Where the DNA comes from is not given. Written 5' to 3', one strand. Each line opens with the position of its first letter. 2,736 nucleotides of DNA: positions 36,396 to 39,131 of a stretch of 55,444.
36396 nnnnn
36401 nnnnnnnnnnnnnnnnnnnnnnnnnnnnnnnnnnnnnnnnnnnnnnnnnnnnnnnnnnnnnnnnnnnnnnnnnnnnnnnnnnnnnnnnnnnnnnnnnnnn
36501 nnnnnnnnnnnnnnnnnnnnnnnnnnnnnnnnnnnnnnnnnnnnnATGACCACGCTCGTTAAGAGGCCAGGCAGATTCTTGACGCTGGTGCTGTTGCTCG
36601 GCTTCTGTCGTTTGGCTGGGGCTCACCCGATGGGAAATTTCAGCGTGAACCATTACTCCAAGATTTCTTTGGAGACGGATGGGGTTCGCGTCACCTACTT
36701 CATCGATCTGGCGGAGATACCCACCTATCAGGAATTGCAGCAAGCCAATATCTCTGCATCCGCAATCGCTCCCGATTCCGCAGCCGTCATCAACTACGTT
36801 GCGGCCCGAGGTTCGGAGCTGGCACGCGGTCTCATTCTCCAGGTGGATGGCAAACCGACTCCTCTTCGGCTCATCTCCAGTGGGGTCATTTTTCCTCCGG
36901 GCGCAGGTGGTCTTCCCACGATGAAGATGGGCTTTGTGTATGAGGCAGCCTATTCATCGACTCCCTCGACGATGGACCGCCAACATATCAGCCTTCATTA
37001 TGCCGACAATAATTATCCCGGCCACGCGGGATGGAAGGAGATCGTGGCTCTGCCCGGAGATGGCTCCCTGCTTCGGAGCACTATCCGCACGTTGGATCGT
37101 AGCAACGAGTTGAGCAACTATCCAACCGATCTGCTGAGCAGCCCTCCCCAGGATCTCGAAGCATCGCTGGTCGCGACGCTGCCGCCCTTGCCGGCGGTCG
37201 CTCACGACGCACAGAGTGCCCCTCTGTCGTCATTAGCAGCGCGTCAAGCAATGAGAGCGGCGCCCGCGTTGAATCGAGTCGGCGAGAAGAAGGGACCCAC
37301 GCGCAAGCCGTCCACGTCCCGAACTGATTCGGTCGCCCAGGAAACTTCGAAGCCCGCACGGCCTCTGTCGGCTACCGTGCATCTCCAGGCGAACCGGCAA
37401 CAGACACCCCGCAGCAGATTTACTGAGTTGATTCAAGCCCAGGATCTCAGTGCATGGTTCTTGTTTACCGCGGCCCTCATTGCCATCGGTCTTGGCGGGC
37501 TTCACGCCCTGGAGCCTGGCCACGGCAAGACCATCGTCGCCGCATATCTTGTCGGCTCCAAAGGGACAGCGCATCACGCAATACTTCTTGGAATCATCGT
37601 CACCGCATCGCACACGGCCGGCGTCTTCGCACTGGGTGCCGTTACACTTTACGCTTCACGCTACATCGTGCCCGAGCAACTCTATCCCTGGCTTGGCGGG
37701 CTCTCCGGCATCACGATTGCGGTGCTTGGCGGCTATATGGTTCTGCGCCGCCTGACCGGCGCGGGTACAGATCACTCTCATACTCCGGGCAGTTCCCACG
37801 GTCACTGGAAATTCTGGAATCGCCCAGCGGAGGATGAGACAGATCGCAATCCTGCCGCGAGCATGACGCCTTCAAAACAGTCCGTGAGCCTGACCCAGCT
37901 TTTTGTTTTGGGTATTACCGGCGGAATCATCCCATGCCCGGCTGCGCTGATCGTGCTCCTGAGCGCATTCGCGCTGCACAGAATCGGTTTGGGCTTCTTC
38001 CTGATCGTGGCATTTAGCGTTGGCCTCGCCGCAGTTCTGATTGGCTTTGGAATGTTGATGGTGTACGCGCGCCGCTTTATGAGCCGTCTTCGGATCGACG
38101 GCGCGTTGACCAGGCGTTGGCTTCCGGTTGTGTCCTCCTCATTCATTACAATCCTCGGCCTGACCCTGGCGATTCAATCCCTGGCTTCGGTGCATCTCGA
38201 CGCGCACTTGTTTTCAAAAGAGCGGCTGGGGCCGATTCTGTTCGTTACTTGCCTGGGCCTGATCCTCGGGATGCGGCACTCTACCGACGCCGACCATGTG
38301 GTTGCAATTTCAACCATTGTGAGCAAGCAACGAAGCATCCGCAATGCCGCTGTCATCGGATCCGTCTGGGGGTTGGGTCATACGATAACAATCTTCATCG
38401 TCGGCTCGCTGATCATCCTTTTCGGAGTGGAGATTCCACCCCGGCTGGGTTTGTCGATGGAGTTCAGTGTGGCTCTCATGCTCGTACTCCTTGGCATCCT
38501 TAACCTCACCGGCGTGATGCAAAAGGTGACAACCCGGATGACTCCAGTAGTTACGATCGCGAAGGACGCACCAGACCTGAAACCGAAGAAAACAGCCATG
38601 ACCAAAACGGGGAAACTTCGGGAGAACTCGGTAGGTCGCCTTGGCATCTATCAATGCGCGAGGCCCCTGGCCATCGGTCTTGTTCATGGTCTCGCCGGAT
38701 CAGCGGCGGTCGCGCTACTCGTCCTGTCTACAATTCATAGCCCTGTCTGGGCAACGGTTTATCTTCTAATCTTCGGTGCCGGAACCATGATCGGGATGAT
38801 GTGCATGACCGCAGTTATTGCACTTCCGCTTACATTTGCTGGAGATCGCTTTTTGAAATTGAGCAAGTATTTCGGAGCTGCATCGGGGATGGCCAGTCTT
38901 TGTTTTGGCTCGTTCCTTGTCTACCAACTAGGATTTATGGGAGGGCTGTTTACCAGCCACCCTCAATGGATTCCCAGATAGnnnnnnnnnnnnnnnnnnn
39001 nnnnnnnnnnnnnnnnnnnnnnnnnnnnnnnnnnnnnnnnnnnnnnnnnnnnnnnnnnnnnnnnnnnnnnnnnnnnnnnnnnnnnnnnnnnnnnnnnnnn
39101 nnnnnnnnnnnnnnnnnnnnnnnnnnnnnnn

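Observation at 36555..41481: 861-aa single-polypeptide fusion of two different NicO-type Ni/Co transporter domains behind a large periplasmic domain, immediately followed by a TonB-dependent receptor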

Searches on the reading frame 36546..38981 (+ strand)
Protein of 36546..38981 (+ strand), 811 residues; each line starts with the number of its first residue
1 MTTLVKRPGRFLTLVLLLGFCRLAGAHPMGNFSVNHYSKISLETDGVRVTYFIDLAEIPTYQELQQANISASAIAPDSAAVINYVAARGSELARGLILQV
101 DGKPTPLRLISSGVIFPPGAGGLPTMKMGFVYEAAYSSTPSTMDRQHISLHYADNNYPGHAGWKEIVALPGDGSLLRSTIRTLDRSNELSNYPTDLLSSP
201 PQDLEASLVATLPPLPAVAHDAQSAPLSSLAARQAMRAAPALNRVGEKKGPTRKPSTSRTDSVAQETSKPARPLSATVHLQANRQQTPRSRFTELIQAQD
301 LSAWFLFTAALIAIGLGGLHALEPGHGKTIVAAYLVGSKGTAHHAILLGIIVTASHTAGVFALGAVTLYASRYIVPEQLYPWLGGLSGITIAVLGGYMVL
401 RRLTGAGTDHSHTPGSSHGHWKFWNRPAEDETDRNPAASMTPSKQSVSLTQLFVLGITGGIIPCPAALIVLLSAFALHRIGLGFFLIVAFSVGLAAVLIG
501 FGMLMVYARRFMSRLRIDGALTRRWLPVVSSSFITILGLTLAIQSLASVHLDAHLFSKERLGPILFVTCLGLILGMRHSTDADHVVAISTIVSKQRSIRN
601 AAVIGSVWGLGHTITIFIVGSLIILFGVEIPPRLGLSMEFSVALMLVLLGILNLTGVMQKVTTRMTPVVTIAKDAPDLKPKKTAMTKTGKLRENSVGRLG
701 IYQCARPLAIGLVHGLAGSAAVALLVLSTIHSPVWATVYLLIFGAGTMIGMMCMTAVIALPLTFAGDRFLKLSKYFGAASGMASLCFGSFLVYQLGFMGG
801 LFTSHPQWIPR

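Call 3: search_protein_families(library=pfam, proteins=[window:36546-38981:+], max_evalue=0.01)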
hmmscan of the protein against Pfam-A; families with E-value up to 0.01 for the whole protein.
window:36546-38981:+ (811 aa): 2 families
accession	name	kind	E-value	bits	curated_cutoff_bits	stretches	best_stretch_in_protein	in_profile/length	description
PF03824.22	NicO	-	5.9e-14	52.5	27.7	3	307-370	2-68/287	High-affinity nickel-transport protein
PF13386.12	DsbD_2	-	1.7e-06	28.5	24.9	1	363-513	49-182/199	Cytochrome C biogenesis protein transmembrane region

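Call 4: search_protein_families(library=ncbifam, proteins=[window:36546-38981:+], max_evalue=0.01)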
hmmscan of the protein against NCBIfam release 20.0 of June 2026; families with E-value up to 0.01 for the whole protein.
window:36546-38981:+ (811 aa): 2 families
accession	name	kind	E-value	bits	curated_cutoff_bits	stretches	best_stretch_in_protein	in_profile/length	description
NF007454.0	PRK10019.1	subfamily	6.6e-32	110.8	195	1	291-548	3-280/283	nickel/cobalt efflux transporter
TIGR00802.1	nico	subfamily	0.0016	18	333.05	1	570-628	3-61/281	HoxN/HupN/NixA family nickel/cobalt transporter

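Call 5: find_homologous_proteins(query=window:36546-38981:+, max_evalue=0.00001)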
Query window:36546-38981:+ (811 aa): 7754 proteins with E <= 0.00001 among 8000 candidates; the best 120 are listed.
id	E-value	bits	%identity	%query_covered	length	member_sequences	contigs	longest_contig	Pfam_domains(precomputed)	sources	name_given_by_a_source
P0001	0.0e+0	1399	80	100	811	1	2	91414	PF03824.23,PF13386.13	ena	-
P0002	0.0e+0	1343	76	100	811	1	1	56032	PF03824.23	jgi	jgi:ABC-type nickel/cobalt efflux system permease component RcnA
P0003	0.0e+0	1336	76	99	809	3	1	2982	PF03824.23,PF13386.13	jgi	jgi:ABC-type nickel/cobalt efflux system permease component RcnA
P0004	0.0e+0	1335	75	100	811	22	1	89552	PF03824.23,PF13386.13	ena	-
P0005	0.0e+0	1333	77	98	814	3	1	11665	PF03824.23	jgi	jgi:ABC-type nickel/cobalt efflux system permease component RcnA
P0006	0.0e+0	1326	76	100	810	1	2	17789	PF03824.23,PF13386.13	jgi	jgi:nickel/cobalt exporter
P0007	0.0e+0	1321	75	100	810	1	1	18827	PF03824.23,PF13386.13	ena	-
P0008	0.0e+0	1320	75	100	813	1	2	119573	PF03824.23,PF13386.13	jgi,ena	jgi:nickel/cobalt exporter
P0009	0.0e+0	1319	75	100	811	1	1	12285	PF03824.23,PF13386.13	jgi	jgi:ABC-type nickel/cobalt efflux system permease component RcnA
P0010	0.0e+0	1317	75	100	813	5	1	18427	PF03824.23,PF13386.13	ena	-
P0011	0.0e+0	1317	76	98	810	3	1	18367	PF03824.23,PF13386.13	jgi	jgi:ABC-type nickel/cobalt efflux system permease component RcnA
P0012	0.0e+0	1315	75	100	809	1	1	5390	PF03824.23,PF13386.13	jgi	jgi:nickel/cobalt exporter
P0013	0.0e+0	1312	76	100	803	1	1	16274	PF03824.23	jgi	-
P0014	0.0e+0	1312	76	98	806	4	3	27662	PF03824.23,PF13386.13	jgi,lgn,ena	jgi:nickel/cobalt exporter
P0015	0.0e+0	1310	76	99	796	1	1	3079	PF03824.23,PF13386.13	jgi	jgi:nickel/cobalt exporter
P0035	0.0e+0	1293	76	97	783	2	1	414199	PF03824.23,PF13386.13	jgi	jgi:high-affinity nickel-transport protein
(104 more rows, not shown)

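Call 11: find_encoding_contigs(protein=P0001, flank=10000, max_places=3)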
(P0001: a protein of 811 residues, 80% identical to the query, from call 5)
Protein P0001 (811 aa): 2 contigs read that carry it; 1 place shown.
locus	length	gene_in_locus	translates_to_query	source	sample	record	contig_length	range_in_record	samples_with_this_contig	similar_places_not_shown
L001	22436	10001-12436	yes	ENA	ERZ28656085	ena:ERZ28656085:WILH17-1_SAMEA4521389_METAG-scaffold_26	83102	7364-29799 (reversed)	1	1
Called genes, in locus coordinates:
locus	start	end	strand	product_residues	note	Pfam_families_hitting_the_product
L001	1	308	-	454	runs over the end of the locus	PF01654:Cyt_bd_oxida_I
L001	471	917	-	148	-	-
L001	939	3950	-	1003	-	PF13510:Fer2_4, PF10588:NADH-G_4Fe-4S_3, PF13237:Fer4_10 (faint), PF00037:Fer4 (faint), PF04879:Molybdop_Fe4S4, PF00384:Molybdopterin, PF01568:Molydop_binding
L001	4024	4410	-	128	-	PF22668:DUF7009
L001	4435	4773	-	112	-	PF02627:CMD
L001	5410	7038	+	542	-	PF14224:DUF4331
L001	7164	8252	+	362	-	-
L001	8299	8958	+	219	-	-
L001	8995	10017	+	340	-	PF00515:TPR_1 (faint), PF07719:TPR_2 (faint), PF13176:TPR_7 (faint), PF13424:TPR_12 (faint), PF13428:TPR_14 (faint), PF14559:TPR_19 (faint), PF13431:TPR_17 (faint), PF13181:TPR_8 (faint), +2 more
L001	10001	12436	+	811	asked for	PF03824:NicO (weak), PF13386:DsbD_2 (faint)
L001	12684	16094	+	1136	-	PF13620:CarboxypepD_reg, PF13715:CarbopepD_reg_2 (weak), PF25183:OMP_b-brl_4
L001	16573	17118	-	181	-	PF01270:Glyco_hydro_8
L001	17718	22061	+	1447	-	PF00535:Glycos_transf_2, PF13641:Glyco_tranf_2_3, PF13506:Glyco_transf_21, PF13632:Glyco_trans_2_3, PF03552:Cellulose_synt, PF03170:CBM_BcsB_1st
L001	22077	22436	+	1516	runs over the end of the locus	-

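Call 12: find_encoding_contigs(protein=P0035, flank=10000, max_places=3)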
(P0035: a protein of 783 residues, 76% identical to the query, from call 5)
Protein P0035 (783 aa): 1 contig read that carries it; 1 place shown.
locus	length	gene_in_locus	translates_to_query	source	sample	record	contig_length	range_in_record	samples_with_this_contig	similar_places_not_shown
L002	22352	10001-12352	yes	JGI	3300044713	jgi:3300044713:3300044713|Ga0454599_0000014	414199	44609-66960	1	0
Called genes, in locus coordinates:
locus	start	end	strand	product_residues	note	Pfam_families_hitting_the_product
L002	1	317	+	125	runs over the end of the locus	PF12802:MarR_2 (weak), PF01047:MarR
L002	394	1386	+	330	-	PF01261:AP_endonuc_2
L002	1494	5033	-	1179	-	PF13620:CarboxypepD_reg, PF13715:CarbopepD_reg_2, PF25183:OMP_b-brl_4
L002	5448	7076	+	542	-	PF14224:DUF4331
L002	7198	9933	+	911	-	PF13414:TPR_11 (faint), PF13424:TPR_12 (faint), PF13431:TPR_17 (faint), PF00515:TPR_1 (faint), PF07719:TPR_2 (faint), PF13181:TPR_8 (faint), PF13428:TPR_14 (faint), PF14559:TPR_19 (weak), +2 more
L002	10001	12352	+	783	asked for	PF03824:NicO (weak), PF13386:DsbD_2 (faint), PF03824:NicO (weak)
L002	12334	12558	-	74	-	-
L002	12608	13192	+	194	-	PF07638:Sigma70_ECF, PF04542:Sigma70_r2, PF08281:Sigma70_r4_2, PF04545:Sigma70_r4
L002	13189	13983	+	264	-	PF10099:RskA_C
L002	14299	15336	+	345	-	PF00154:RecA_N, PF06745:ATPase (weak), PF27531:MT3502_N (weak)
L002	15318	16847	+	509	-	PF00817:IMS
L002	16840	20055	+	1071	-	PF02811:PHP, PF07733:DNA_pol3_alpha, PF17657:DNA_pol3_finger, PF14579:HHH_6, PF01336:tRNA_anti-codon (weak)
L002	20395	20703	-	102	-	PF18914:DUF5666 (faint)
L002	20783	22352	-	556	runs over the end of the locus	-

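Call 19: search_solved_structures(query=window:36546-38978:+, max_evalue=1, show_alignments=2)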
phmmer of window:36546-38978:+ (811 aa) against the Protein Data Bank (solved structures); distinct sequences matched with E-value up to 1: 0.

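Call 23: search_protein_representatives(protein=window:36546-38978:+)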
Query: 811 residues. Proteins with E-value up to 0.001 (for the whole library): 11317; up to 1e-10: 6243; up to 1e-30: 1698. The best 150 are listed.
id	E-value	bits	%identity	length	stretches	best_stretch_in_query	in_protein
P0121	1.1e-252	857.1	54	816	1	21-811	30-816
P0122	5.1e-245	831.7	56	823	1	11-811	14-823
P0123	5.7e-205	699.3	61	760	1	126-721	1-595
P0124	8.1e-192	655.8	57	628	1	174-811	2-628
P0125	4.4e-177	607.0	72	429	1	386-811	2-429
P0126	2.4e-171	588.1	56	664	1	273-811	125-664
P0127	1.3e-148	512.9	59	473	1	103-564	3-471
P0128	9.6e-145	500.1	44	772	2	284-799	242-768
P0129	3.7e-143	494.9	57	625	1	182-670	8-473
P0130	1.5e-136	473.1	43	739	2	289-802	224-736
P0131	2.0e-134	466.0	58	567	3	21-210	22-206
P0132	1.3e-131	456.7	40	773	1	16-802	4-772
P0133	1.7e-130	453.0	53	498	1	298-811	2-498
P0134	4.5e-130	451.6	80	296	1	455-734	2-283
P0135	8.8e-129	447.3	54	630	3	226-421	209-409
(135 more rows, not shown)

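Call 28: find_related_loci(query=A2, collection=genome_contigs, flank=10000)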
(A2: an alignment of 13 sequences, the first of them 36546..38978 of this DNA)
Query A2 (811 aa) in genome_contigs; peptide patterns used: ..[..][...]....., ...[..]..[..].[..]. (x = any residue, [..] = any of these).
600 stretches matched a pattern (row limit reached: there are more); 591 encode a relative of the query (tblastn E <= 1e-3); the best 80 are kept; 80 distinct loci.
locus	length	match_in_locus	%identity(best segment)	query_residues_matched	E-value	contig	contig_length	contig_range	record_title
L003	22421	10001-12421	74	1-811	0e+0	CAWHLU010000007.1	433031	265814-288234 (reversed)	MAG: uncultured Acidobacteriaceae bacterium isolate MFD00731.bin.2.137 genome assembly, contig: contig_38091, whole geno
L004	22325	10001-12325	74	20-811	0e+0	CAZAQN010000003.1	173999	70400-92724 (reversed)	MAG TPA_asm: uncultured Terracidiphilus sp. isolate binchicken_co3_551 genome assembly, contig: NODE_128_length_173999_c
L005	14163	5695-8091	74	10-811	0e+0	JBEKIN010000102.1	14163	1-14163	MAG: Acidobacteriaceae bacterium isolate SPRUCE 300 SPRUCE_300_102, whole genome shotgun sequence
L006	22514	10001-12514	66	1-811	0e+0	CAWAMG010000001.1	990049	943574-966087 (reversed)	MAG: uncultured Acidobacteriaceae bacterium isolate MFD01716.bin.1.225 genome assembly, contig: contig_14220, whole geno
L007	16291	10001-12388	67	10-811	0e+0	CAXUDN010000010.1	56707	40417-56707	MAG TPA_asm: uncultured Acidobacteriaceae bacterium isolate private_T1916_metawrap_bin.1 genome assembly, contig: privat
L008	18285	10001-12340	75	19-811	0e+0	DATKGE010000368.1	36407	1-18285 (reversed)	MAG TPA_asm: Terracidiphilus sp. isolate SMAG_U14543 k141_616931, whole genome shotgun sequence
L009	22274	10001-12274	68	27-811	0e+0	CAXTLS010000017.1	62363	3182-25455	MAG TPA_asm: uncultured Acidobacteriaceae bacterium isolate private_T1916_metawrap_bin.3 genome assembly, contig: privat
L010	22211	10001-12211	65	26-811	0e+0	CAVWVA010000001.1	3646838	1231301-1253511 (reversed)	MAG: uncultured Acidobacteriaceae bacterium isolate MFD09671.bin.1.104 genome assembly, contig: contig_22255, whole geno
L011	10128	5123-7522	62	2-811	0e+0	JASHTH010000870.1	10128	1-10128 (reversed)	MAG: Acidobacteriaceae bacterium isolate JOPF148 JOPF_N01C_contig_313129, whole genome shotgun sequence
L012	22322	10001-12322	63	26-808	0e+0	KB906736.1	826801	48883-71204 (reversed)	Acidobacteriaceae bacterium KBS 83 genomic scaffold G002DRAFT_scaffold00004.4, whole genome shotgun sequence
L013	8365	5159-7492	60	24-811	0e+0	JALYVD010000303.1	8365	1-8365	MAG: Acidobacteriota bacterium isolate LAG bin34 SD1463-65_k127_1576004, whole genome shotgun sequence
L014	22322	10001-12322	53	9-811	0e+0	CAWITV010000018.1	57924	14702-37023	MAG: uncultured Acidobacteriaceae bacterium isolate MFD01213.bin.2.119 genome assembly, contig: contig_38155, whole geno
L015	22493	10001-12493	51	10-811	0e+0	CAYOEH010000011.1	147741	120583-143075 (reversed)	MAG TPA_asm: uncultured Acidobacteriaceae bacterium isolate binchicken_co3_423 genome assembly, contig: NODE_184_length_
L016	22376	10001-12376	53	26-811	0e+0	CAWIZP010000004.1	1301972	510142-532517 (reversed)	MAG: uncultured Acidobacteriota bacterium isolate MFD06092.bin.1.248 genome assembly, contig: contig_21780, whole genome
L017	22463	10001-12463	52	10-811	0e+0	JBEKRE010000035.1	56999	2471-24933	MAG: Candidatus Sulfotelmatobacter sp. isolate SPRUCE 503 SPRUCE_503_35, whole genome shotgun sequence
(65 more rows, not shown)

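Call 33: find_homologous_proteins(query=A2, max_evalue=1e-10)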
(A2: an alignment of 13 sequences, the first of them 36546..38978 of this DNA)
Query A2 (13 sequences) (811 aa, profile of the alignment): 7948 proteins with E <= 1e-10 among 8000 candidates; the best 120 are listed.
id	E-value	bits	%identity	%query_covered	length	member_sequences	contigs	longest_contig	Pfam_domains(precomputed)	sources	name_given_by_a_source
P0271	0.0e+0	1034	35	97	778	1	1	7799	PF03824.23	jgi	jgi:ABC-type nickel/cobalt efflux system permease component RcnA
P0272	0.0e+0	1016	37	98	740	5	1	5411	PF03824.23,PF13386.13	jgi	-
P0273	0.0e+0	1015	35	96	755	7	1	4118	PF03824.23,PF13386.13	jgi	-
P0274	0.0e+0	1013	35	96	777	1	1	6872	PF03824.23,PF13386.13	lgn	-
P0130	0.0e+0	1012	38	98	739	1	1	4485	PF03824.23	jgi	jgi:ABC-type nickel/cobalt efflux system permease component RcnA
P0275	3.2e-298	1009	37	96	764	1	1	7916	PF03824.23,PF13386.13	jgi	jgi:ABC-type nickel/cobalt efflux system permease component RcnA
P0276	4.6e-292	989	44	63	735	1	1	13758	PF03824.23,PF13386.13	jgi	jgi:ABC-type nickel/cobalt efflux system permease component RcnA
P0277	4.9e-291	985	40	96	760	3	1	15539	PF03824.23,PF13386.13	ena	-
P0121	4.5e-290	982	53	97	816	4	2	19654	PF03824.23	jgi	jgi:nickel/cobalt exporter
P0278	2.3e-288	977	42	96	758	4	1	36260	PF03824.23,PF13386.13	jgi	jgi:nickel/cobalt exporter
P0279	1.5e-287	974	37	96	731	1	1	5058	PF03824.23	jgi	jgi:ABC-type nickel/cobalt efflux system permease component RcnA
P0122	7.1e-287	972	51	98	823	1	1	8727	PF03824.23,PF13386.13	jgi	jgi:ABC-type nickel/cobalt efflux system permease component RcnA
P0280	1.6e-286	970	41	96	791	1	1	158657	PF03824.23,PF13386.13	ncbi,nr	ncbi:MAG TPA: sulfite exporter TauE/SafE family protein [Thermodesulfobacteriota bacterium]|nr:sulfi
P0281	3.4e-286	969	42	95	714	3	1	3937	PF03824.23,PF13386.13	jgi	jgi:ABC-type nickel/cobalt efflux system permease component RcnA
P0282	5.5e-286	969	40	96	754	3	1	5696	PF03824.23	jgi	jgi:ABC-type nickel/cobalt efflux system permease component RcnA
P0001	3.7e-277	940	80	100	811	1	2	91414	PF03824.23,PF13386.13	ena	-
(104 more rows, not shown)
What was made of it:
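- Checked: 120 listed full-length homologues at 71-80% identity (call 5) and about 85 more at 32-70% (call 33) keep the fusion.
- Database annotators call homologues 'nickel/cobalt exporter' (calls 5, 33). More than 200 full-length homologues from independent samples keep the single frame (calls 5, 33).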

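Call 46: predict_structure(alignment_id=A3)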
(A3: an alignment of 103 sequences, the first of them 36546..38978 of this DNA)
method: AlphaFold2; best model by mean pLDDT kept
length: 811 residues; sequences in the alignment: 103
mean_pLDDT: 74.4   pTM: 0.46
mean pLDDT of the five models: 74.4, 72.7, 70.2, 69.7, 67.7
residues with pLDDT >= 90: 180; 70-90: 383; 50-70: 98; < 50: 150
segments of 3 or more residues with pLDDT < 50: 1-4, 18-24, 140-143, 219-275, 408-414, 416-443, 551-557, 668-686, 688-698
pLDDT, mean of each block of 10 residues (from residue 1): 52 63 65 93 92 94 90 86 94 95 93 90 89 81 69 91 93 89 92 82 93 66 38 36 33 35 33 57 68 53 84 87 66 71 87 88 77 67 79 81 63 42 38 43 62 81 77 73 88 89 82 68 73 79 73 47 73 85 88 83 91 91 84 87 92 83 61 45 45 46 84 84 69 85 91 88 69 83 92 89 73 43
secondary structure, 60 per line:
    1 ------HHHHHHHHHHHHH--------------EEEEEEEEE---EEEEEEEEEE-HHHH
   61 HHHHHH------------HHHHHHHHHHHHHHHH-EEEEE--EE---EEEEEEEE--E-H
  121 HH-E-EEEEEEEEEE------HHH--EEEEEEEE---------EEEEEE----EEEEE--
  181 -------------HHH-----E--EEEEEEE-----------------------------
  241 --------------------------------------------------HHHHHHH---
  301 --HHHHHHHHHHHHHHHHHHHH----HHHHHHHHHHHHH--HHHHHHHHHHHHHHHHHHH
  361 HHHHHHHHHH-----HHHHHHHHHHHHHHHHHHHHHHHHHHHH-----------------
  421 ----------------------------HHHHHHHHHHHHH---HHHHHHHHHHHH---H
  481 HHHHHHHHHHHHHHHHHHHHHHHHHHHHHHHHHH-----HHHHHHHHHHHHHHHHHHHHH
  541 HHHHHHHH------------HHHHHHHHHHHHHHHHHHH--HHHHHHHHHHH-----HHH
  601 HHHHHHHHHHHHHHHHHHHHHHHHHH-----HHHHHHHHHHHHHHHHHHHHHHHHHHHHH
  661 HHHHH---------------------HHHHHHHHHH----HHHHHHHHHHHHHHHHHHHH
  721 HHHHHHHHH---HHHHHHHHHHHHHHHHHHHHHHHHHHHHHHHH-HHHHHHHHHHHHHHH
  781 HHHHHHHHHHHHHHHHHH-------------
elements in order (helices of 4 or more, strands of 3 or more residues): H7-19 E34-42 E46-55 H57-66 H79-94 E96-100 E108-115 E126-135 E147-154 E164-169 E174-178 E205-211 H291-297 H303-322 H327-339 H342-370 H376-403 H449-461 H465-476 H480-514 H520-548 H561-579 H582-592 H598-626 H632-665 H687-696 H701-729 H733-764 H766-798
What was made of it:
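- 36624..37190 (+): Periplasmic beta-sandwich domain that would start with His1 (aa 27-215); anglerase-like. AlphaFold2 pLDDT is about 90 over this domain (call 46).
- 37191..37430 (+): Low-complexity, predicted disordered linker (aa about 216-295). pLDDT is below 50 for aa 219-275 (call 46).
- N-domain modelled at pLDDT about 90 (call 46).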
